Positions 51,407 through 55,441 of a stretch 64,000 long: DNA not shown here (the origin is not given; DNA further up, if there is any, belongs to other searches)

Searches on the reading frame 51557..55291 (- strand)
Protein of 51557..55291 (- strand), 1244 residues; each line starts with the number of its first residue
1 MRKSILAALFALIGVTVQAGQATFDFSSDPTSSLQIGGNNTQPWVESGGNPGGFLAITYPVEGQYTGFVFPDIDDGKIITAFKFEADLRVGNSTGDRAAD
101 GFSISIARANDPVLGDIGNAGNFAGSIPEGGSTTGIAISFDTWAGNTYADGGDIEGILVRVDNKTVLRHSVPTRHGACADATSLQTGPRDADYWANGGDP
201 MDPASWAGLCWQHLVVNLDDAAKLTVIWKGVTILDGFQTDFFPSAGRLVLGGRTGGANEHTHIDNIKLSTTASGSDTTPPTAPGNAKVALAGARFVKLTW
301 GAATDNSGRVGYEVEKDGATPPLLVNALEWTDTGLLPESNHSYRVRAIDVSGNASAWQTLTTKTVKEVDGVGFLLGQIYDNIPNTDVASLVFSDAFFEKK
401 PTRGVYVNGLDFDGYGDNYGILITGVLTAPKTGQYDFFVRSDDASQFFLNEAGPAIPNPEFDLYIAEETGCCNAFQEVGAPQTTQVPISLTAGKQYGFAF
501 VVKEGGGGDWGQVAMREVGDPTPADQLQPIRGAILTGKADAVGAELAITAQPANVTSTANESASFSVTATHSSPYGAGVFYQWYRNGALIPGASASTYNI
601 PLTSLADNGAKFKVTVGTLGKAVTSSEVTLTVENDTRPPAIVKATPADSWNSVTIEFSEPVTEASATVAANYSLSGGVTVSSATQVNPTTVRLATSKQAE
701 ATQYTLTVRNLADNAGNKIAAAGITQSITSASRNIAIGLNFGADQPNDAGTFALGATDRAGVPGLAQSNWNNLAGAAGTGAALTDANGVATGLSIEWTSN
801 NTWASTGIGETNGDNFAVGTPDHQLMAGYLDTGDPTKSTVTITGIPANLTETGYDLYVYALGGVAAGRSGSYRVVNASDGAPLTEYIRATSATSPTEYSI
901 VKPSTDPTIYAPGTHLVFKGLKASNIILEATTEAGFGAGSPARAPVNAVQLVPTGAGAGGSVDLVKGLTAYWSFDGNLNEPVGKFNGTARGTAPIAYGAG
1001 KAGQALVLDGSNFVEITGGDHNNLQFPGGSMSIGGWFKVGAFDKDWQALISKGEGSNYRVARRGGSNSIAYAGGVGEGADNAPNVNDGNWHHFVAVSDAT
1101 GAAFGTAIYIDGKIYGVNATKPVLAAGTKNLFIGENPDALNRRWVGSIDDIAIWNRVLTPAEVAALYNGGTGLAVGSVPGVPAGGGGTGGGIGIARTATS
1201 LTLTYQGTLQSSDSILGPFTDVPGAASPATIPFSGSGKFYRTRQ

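Call 42: search_protein_families(library=pfam, proteins=[window:51557-55291:-], max_evalue=0.0001)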
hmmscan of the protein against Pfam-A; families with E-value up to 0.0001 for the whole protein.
window:51557-55291:- (1244 aa): 3 families
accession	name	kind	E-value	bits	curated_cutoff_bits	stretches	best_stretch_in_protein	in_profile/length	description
PF13385.13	Laminin_G_3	-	3.3e-22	79.7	27.6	1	1022-1164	10-151/151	Concanavalin A-like lectin/glucanases superfamily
PF13205.12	Big_5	-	5.3e-06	27.5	23.6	1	635-721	1-97/105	Bacterial Ig-like domain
PF07691.17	PA14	-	3.6e-05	24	24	0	417-498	44-114/147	PA14 domain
